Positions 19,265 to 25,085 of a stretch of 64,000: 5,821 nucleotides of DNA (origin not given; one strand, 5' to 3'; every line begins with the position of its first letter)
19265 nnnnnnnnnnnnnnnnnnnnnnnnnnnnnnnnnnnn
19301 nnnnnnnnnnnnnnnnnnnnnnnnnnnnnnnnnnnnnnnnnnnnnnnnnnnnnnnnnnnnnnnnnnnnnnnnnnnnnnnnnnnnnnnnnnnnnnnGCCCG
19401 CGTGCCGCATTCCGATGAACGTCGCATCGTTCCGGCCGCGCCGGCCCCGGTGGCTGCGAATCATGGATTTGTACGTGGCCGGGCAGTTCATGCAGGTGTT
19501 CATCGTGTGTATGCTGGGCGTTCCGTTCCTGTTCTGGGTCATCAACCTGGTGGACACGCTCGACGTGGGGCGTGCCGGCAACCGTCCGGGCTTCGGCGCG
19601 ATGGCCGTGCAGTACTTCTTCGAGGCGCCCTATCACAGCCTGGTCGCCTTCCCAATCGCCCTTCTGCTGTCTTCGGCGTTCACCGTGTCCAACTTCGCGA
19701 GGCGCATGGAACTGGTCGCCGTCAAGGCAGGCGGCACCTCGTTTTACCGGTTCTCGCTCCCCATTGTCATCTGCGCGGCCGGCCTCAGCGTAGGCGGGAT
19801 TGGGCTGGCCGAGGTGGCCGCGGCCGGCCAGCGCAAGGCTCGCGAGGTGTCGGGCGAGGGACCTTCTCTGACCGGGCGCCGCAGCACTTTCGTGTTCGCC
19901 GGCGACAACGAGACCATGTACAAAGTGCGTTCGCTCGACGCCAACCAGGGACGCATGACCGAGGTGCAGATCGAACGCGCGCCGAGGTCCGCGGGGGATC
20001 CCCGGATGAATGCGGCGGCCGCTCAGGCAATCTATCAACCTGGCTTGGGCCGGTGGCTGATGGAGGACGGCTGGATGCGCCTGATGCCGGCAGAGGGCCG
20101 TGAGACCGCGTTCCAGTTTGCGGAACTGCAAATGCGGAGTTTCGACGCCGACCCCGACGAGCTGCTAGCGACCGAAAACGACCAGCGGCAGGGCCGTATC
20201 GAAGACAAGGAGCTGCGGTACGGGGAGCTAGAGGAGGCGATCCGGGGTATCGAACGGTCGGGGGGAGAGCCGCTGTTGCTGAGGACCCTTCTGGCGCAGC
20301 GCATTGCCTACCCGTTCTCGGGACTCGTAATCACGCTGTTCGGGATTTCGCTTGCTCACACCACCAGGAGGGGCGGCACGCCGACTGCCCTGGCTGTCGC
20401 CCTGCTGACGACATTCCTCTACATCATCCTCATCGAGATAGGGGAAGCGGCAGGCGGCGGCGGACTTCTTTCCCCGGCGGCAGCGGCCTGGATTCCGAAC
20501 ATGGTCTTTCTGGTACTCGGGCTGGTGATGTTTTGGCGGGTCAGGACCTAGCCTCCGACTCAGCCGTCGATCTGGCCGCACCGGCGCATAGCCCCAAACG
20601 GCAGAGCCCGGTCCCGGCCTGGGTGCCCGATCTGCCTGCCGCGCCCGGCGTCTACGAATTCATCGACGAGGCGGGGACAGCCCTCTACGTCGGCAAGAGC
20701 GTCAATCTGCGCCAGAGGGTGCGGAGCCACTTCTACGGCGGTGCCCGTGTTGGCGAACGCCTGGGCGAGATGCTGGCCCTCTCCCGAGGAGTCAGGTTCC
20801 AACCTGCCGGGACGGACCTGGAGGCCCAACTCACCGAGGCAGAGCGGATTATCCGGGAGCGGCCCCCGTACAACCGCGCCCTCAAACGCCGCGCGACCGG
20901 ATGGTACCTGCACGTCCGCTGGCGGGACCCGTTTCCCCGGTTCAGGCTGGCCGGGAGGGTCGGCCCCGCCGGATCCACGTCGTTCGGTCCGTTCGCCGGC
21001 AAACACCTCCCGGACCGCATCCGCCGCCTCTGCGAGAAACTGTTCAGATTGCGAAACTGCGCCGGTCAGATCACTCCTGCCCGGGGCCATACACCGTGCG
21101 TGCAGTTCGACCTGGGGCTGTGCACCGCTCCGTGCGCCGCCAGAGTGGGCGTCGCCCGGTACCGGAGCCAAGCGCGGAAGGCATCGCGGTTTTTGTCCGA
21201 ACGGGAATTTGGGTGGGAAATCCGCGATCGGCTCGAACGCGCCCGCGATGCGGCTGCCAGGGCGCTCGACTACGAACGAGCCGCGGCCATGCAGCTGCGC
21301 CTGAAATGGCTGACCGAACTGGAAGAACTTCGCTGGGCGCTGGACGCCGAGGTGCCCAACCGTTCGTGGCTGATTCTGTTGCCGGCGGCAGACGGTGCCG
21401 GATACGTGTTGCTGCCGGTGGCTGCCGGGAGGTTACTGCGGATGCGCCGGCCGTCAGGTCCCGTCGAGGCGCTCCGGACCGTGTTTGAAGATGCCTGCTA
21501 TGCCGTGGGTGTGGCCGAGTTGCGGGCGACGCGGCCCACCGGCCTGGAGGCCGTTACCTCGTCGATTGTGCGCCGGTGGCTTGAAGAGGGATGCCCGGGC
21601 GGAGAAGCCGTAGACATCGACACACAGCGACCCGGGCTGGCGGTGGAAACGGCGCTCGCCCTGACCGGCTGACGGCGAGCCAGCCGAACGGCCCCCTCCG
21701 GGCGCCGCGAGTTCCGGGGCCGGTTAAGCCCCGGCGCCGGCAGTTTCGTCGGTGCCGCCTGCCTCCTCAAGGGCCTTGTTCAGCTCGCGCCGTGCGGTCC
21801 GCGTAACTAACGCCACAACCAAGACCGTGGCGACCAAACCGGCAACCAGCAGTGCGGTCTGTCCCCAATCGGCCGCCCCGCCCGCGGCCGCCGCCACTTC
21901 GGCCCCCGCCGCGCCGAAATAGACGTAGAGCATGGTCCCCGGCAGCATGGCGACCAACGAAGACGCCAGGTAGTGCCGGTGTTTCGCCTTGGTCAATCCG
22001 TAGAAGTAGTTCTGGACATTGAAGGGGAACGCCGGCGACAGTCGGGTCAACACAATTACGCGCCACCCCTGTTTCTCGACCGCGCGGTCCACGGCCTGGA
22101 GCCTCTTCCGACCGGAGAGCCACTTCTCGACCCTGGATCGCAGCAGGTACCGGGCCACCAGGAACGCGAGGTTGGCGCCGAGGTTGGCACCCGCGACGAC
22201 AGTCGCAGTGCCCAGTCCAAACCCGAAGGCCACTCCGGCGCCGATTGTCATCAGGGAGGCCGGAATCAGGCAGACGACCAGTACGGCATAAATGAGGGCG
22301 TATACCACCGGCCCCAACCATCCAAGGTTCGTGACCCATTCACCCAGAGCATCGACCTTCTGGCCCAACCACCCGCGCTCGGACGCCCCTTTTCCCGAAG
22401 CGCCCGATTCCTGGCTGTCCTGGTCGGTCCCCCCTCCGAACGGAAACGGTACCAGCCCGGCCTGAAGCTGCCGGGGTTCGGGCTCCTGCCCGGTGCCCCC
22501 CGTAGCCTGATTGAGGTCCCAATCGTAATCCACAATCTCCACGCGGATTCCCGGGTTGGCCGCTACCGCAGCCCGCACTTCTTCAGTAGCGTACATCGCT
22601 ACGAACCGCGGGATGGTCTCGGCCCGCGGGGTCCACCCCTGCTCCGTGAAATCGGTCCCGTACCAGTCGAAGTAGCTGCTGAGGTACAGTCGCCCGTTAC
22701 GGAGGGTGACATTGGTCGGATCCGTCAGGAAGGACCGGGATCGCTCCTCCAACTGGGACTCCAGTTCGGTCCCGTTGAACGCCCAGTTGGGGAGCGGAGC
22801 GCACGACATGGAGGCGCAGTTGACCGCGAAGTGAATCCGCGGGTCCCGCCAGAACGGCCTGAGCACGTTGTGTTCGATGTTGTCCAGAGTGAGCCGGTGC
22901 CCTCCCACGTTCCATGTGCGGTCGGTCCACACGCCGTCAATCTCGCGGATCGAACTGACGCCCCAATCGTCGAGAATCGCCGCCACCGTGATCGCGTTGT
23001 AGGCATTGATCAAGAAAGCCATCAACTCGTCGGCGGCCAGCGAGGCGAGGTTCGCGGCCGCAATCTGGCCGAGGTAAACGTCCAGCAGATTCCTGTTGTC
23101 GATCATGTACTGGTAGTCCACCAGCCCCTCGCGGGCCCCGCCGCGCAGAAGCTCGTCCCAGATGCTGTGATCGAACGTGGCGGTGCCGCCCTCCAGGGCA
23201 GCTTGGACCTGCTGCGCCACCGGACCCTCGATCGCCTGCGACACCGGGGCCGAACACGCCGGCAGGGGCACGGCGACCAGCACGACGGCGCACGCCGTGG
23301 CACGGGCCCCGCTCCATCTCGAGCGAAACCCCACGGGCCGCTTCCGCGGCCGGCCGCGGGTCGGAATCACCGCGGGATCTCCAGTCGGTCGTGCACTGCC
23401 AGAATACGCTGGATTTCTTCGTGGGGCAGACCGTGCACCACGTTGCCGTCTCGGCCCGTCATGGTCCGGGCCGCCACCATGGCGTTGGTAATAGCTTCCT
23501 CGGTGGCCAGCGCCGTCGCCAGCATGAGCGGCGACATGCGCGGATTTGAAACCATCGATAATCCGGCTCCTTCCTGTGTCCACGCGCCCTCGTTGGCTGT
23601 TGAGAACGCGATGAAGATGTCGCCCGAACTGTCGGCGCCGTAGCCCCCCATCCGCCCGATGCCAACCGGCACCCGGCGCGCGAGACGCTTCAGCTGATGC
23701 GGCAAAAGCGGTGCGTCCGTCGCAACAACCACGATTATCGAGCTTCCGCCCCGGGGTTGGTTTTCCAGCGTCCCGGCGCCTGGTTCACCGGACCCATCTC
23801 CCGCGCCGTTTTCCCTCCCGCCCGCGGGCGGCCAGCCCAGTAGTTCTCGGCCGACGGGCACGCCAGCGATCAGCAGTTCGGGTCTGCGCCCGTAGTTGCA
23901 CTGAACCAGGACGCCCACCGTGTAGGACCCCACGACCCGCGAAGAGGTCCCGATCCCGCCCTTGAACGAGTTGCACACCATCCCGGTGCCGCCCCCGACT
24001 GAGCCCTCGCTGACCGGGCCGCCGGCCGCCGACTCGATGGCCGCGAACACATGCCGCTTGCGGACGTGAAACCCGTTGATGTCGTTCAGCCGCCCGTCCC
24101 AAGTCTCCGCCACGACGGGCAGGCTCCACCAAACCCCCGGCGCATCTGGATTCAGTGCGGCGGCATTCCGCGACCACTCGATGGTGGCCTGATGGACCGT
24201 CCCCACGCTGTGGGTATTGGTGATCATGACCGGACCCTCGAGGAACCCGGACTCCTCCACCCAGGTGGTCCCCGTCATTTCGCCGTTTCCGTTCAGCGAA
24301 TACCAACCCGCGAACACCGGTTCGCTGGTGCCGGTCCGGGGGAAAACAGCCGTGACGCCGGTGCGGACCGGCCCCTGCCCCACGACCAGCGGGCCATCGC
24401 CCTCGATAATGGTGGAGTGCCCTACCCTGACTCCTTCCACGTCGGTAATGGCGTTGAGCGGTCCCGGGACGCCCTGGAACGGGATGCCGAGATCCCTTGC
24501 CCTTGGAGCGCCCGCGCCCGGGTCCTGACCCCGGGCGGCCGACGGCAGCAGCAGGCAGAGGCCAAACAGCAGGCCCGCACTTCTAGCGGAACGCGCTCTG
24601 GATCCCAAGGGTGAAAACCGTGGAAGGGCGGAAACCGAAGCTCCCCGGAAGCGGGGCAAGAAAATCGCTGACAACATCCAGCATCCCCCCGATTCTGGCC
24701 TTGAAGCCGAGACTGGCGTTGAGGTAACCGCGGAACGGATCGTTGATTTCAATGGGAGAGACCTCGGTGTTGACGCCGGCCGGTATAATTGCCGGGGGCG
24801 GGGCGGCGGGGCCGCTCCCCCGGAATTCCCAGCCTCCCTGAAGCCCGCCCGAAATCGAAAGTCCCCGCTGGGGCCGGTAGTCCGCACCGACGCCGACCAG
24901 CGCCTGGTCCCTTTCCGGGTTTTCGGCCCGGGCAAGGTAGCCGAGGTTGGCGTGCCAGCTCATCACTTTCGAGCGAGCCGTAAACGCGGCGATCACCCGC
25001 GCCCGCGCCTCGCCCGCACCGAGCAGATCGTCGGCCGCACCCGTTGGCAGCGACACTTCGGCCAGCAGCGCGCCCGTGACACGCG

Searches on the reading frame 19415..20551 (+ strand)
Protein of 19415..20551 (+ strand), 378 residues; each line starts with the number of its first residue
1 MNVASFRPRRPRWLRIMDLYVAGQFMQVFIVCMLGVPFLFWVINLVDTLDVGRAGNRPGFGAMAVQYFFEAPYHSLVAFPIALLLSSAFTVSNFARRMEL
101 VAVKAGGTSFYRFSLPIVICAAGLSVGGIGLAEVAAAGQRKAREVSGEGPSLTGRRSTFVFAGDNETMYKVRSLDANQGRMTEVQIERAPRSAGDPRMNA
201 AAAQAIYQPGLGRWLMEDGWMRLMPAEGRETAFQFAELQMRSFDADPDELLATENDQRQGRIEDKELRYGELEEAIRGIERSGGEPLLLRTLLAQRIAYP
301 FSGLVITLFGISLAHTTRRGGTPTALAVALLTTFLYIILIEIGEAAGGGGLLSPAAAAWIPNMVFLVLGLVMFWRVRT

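Call 5: search_protein_families(library=pfam, proteins=[window:19415-20551:+])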
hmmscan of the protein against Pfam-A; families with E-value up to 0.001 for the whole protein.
window:19415-20551:+ (378 aa): 1 family
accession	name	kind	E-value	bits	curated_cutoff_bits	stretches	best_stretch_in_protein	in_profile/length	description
PF03739.19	LptF_LptG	-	2.7e-59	201.4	27.9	1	20-375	2-353/353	Lipopolysaccharide export system permease LptF/LptG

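Call 6: search_protein_families(library=ncbifam, proteins=[window:19415-20551:+])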
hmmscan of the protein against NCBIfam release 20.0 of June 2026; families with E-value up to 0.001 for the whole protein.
window:19415-20551:+ (378 aa): 2 families
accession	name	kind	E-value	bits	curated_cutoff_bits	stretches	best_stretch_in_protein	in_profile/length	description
TIGR04408.1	LptG_lptG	equivalog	2.7e-42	144.7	240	1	16-375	1-350/351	LPS export ABC transporter permease LptG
TIGR04407.1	LptF_YjgP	equivalog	2.9e-25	88.7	230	1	16-375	1-347/347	LPS export ABC transporter permease LptF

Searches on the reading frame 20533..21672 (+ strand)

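Call 5: search_protein_families(library=pfam, proteins=[window:20533-21672:+])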
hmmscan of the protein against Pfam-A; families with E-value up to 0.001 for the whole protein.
window:20533-21672:+ (379 aa): 1 family
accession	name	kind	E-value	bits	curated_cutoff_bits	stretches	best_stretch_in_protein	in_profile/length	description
PF01541.30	GIY-YIG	-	3.5e-05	24.5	22.6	1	38-70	2-34/78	GIY-YIG catalytic domain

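Call 6: search_protein_families(library=ncbifam, proteins=[window:20533-21672:+])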
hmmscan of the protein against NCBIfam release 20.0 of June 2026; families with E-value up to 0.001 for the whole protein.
window:20533-21672:+ (379 aa): 14 families
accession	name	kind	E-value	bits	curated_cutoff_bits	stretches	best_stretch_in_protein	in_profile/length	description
NF005906.0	PRK07883.1-4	equivalog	1.5e-50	172.1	495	1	31-311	209-486/563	DEDD exonuclease domain-containing protein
NF005907.0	PRK07883.1-5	equivalog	4.6e-43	147.5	454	1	32-351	225-540/584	DEDD exonuclease domain-containing protein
TIGR00194.1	uvrC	equivalog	3.3e-36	125.1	285.45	1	33-269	7-234/574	excinuclease ABC subunit UvrC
NF011262.0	PRK14668.1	equivalog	4e-35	121.2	544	1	32-262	11-232/577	excinuclease ABC subunit C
NF005905.0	PRK07883.1-3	equivalog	3e-33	115.3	508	1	31-352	220-533/581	DEDD exonuclease domain-containing protein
NF011260.0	PRK14666.1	equivalog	1e-31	110.4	649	1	33-260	8-232/698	excinuclease ABC subunit C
NF005904.0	PRK07883.1-2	equivalog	9.9e-31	106.6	969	1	28-258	223-450/584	DEDD exonuclease domain-containing protein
NF001824.0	PRK00558.1-5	equivalog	9.4e-28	97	451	1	33-260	13-240/652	excinuclease ABC subunit UvrC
NF011261.0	PRK14667.1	equivalog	8.8e-27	93.8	818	1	33-262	12-232/567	excinuclease ABC subunit C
NF011263.0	PRK14669.1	equivalog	8.4e-26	90.7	1108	1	31-265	7-239/624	excinuclease ABC subunit C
NF005903.0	PRK07883.1-1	equivalog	3.1e-19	68.9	1038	1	33-371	244-571/642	DEDD exonuclease domain-containing protein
NF011266.0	PRK14672.1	equivalog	4.4e-16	58.4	1504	1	35-253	19-229/691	excinuclease ABC subunit C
NF007833.0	PRK10545.1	equivalog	3e-15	56.1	367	1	29-212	26-204/289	excinuclease Cho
NF011264.0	PRK14670.1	equivalog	6.2e-14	51.2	1021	1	31-251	12-222/602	excinuclease ABC subunit C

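Call 83: search_protein_families(library=padloc, proteins=[window:20533-21672:+], max_evalue=0.001)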
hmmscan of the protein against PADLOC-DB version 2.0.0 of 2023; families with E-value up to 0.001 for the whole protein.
window:20533-21672:+ (379 aa): 0 families

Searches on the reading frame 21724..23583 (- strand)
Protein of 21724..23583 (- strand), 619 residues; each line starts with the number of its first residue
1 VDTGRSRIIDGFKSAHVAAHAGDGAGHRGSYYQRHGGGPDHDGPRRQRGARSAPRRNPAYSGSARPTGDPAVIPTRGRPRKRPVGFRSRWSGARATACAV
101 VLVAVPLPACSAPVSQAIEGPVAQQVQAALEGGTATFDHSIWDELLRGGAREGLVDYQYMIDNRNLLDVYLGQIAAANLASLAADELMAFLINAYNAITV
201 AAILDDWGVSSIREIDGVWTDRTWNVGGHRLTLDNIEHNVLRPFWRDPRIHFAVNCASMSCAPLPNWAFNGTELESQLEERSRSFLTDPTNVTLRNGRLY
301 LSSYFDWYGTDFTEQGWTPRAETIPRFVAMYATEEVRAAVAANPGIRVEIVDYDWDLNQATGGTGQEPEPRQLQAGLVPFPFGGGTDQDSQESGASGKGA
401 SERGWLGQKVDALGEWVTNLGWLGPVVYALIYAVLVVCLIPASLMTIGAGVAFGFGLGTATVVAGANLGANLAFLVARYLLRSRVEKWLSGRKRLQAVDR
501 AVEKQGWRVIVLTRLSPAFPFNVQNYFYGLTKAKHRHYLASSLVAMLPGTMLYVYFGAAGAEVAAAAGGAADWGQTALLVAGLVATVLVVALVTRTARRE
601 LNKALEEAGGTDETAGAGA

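Call 6: search_protein_families(library=ncbifam, proteins=[window:21724-23583:-])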
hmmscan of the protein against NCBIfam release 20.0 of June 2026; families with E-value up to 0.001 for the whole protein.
window:21724-23583:- (619 aa): 0 families

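Call 10: search_protein_families(library=pfam, proteins=[window:21724-23583:-])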
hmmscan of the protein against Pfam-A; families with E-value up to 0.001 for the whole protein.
window:21724-23583:- (619 aa): 2 families
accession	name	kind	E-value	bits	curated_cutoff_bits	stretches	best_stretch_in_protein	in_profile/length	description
PF09335.16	VTT_dom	-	7.1e-29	101.2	33.9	1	440-558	1-122/123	VTT domain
PF04784.19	DUF547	-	4.8e-24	85.2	27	1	180-286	2-125/125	Protein of unknown function, DUF547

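Call 83: search_protein_families(library=padloc, proteins=[window:21724-23583:-], max_evalue=0.001)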
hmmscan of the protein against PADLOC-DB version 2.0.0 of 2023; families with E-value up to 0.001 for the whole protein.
window:21724-23583:- (619 aa): 0 families

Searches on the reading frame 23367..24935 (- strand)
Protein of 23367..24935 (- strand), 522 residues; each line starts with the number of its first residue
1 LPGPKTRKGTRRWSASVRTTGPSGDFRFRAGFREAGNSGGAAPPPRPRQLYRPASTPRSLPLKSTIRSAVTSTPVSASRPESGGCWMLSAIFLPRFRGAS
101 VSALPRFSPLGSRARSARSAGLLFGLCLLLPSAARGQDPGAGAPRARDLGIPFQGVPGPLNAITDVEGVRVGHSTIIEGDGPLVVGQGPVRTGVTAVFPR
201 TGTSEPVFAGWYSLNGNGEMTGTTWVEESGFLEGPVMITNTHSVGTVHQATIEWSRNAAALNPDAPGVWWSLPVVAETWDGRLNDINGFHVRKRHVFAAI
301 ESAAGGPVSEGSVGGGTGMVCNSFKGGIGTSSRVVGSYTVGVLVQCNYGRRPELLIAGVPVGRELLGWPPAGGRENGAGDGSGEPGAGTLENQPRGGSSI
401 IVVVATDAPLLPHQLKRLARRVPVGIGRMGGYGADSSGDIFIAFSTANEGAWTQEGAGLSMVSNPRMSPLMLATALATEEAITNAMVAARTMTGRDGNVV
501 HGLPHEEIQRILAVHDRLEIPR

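Call 10: search_protein_families(library=pfam, proteins=[window:23367-24935:-])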
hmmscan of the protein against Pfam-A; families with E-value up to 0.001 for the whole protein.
window:23367-24935:- (522 aa): 1 family
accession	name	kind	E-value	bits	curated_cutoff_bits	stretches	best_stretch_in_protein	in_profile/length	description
PF03576.19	Peptidase_S58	-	1.7e-111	373.1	23.9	1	161-499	1-306/307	Peptidase family S58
